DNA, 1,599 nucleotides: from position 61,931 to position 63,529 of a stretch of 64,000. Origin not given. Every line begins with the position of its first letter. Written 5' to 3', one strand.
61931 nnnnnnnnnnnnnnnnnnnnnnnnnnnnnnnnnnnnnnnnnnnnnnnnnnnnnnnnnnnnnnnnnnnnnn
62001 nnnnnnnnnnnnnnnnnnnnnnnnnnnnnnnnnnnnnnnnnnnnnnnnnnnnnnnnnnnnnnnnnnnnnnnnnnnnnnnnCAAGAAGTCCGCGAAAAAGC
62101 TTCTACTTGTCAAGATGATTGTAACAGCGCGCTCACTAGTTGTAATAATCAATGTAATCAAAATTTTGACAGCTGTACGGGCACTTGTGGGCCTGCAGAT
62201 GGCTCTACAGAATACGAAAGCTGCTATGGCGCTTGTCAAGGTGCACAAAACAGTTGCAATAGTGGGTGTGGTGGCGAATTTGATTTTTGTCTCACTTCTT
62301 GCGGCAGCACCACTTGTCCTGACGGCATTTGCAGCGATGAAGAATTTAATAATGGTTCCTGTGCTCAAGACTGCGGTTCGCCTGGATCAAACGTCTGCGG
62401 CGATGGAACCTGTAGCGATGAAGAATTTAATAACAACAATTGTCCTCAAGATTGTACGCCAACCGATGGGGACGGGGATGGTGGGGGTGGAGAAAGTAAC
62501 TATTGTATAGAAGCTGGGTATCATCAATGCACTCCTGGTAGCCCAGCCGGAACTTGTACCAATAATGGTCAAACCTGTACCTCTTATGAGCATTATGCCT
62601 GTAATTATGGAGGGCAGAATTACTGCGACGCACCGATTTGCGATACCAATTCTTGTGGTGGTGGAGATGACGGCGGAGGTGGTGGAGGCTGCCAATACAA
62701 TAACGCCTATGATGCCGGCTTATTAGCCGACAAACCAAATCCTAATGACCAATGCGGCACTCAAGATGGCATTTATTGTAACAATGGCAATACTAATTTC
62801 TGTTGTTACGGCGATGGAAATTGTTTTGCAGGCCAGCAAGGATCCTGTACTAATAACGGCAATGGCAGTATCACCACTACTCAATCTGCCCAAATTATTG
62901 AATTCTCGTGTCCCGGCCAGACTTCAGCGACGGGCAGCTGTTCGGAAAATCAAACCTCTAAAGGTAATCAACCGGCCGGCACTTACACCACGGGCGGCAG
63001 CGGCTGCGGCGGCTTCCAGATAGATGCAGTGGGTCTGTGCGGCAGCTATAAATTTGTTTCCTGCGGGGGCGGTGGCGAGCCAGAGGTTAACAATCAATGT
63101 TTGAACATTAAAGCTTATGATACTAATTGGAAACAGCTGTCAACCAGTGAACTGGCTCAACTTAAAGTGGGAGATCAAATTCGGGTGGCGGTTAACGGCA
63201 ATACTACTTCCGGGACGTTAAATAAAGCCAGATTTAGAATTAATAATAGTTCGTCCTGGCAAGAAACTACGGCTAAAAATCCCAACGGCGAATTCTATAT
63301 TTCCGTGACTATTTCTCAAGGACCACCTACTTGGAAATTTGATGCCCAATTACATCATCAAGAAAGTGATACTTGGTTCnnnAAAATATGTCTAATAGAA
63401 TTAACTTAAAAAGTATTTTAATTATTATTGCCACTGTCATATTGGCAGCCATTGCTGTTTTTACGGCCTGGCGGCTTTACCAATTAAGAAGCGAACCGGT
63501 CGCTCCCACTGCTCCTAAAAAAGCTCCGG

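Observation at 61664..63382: Extremely cysteine-rich repeat ectodomain protein with DNA-level internal repeats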

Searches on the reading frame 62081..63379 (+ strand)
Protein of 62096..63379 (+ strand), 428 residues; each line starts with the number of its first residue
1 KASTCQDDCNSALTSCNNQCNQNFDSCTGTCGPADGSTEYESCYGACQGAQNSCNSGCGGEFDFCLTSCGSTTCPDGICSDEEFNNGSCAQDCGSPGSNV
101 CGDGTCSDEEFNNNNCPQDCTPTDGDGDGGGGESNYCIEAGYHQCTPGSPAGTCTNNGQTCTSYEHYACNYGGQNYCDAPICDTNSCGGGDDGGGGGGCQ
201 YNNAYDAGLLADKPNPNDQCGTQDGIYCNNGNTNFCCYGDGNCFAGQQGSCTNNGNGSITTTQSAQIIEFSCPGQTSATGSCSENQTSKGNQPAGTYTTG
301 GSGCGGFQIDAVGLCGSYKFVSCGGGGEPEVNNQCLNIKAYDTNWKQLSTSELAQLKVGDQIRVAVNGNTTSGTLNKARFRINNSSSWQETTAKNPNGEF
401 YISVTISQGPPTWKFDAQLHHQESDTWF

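Call 48: search_solved_structures(query=window:62096-63379:+, max_evalue=10)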
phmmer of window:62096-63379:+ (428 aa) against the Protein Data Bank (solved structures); distinct sequences matched with E-value up to 10: 0.

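Call 53: predict_structure(alignment_id=A4)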
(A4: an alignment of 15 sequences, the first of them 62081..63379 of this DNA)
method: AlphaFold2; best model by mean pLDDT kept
length: 433 residues; sequences in the alignment: 15
mean_pLDDT: 56.1   pTM: 0.33
mean pLDDT of the five models: 56.1, 53.7, 53.5, 52.6, 50.6
residues with pLDDT >= 90: 88; 70-90: 53; 50-70: 51; < 50: 241
segments of 3 or more residues with pLDDT < 50: 17-238, 240-250, 329-331
pLDDT, mean of each block of 10 residues (from residue 1): 57 48 37 37 33 31 30 33 38 34 35 35 36 34 30 36 37 37 35 34 31 34 41 45 45 63 79 75 67 82 67 70 51 72 97 96 96 95 95 95 97 86 96 95
secondary structure, 60 per line:
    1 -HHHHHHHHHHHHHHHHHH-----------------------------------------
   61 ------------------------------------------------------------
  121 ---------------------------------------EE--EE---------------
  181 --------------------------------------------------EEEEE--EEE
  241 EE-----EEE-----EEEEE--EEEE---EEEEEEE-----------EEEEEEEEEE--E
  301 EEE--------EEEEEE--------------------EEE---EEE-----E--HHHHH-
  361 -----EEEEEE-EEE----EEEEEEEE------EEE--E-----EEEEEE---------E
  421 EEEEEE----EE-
elements in order: H2-19 E231-235 E238-242 E248-250 E256-260 E263-266 E270-276 E288-297 E300-303 E312-317 E338-340 E344-346 H355-359 E366-371 E373-375 E380-387 E394-396 E405-410 E420-426

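Call 57: fold_search(model_id=the predicted structure, library=pdb)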
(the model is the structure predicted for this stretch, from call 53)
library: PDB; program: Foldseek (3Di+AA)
matches with E <= 10: 1480; with E <= 0.001: 0
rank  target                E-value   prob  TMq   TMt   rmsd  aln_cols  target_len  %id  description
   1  6dlb_L                1.4e-02  0.66  0.13  0.23  16.1       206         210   14  Crystal Structure of an influenza A hemagglutinin antibody Fab CH65:1203d4 chimera (released 2019-06-05)
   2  8ojs_A                1.5e-02  0.69  0.13  0.22  17.5       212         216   15  Crystal structure of the human IgD Fab - structure Fab1 (released 2023-06-14)
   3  7khf_A                1.5e-02  0.66  0.14  0.15  20.2       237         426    8  CryoEM structure of LILRB1 D3D4 domain-inserted antibody MDB1 Fab in complex with Plasmodium RIFIN (PF3D7_1373400) V2  (released 2021-03-31)
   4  6wfy_L                1.5e-02  0.44  0.11  0.19  16.2       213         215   12  Crystal structure of Fab224 in complex with NPNA4 peptide from circumsporozoite protein (released 2020-07-29)
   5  7mrq                  1.8e-02  0.57  0.14  0.19  14.6       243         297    8  Chicken CNTN4 FN1-FN3 domains with T751A, V752A, Y781A, E786A mutations (released 2022-01-05)
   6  2yn3_A                2.0e-02  0.90  0.16  0.24  13.4       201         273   12  Structural insight into the giant calcium-binding adhesin SiiE: implications for the adhesion of Salmonella enterica t (released 2013-04-03)
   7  4d9l_L                2.1e-02  0.57  0.13  0.23  15.7       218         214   12  Fab structure of anti-HIV-1 gp120 V2 mAb 697 (released 2012-03-21)
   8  7sts_B                2.2e-02  0.51  0.13  0.22  16.0       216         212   11  Crystal Structure of Human Fab S24-1379 in the Complex with the N-teminal Domain of Nucleocapsid Protein from SARS CoV (released 2022-08-10)
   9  8t7r_o                2.7e-02  0.38  0.12  0.22  17.0       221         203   14  Crystal structure of human leukocyte antigen A*0101 in complex with the Fab of alloreactive antibody E07 (released 2024-12-25)
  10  7mzh_C                2.9e-02  0.54  0.14  0.23  18.1       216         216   12  SARS-CoV-2 receptor binding domain bound to Fab WCSL 119 (released 2021-10-06)
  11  1rzf_L                2.9e-02  0.35  0.11  0.20  15.0       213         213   14  Crystal structure of Human anti-HIV-1 GP120-reactive antibody E51 (released 2004-02-03)
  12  2yn5_B                3.2e-02  0.69  0.14  0.20  13.3       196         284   12  Structural insight into the giant calcium-binding adhesin SiiE: implications for the adhesion of Salmonella enterica t (released 2013-04-03)
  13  9pz6_L                3.2e-02  0.47  0.12  0.22  17.0       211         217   10  Anti-NANP Fab with G112T light chain mutation (released 2025-12-03)
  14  5occ_L                3.2e-02  0.38  0.12  0.20  15.6       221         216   12  Crystal structure of CD32b (Fc Gamma Receptor IIb) in complex with Human IgG1 Fab fragment (6G08) (released 2018-07-25)
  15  9puo_E                3.2e-02  0.25  0.11  0.19  15.5       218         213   13  Neutralizing monoclonal antibody Fab fragment bound to leptin (released 2025-11-05)
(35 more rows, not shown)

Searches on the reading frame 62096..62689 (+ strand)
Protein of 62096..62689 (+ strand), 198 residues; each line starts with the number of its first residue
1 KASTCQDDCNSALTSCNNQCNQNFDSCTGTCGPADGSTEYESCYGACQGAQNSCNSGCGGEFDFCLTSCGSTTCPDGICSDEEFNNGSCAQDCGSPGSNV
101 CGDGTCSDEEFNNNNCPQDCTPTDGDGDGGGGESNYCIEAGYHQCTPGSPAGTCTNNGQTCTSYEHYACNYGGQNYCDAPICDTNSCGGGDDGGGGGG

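Call 47: find_homologous_proteins(query=window:62096-62689:+, max_evalue=0.01)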
Query window:62096-62689:+: 299 candidates shared short words with the query, none scored E <= 0.01.
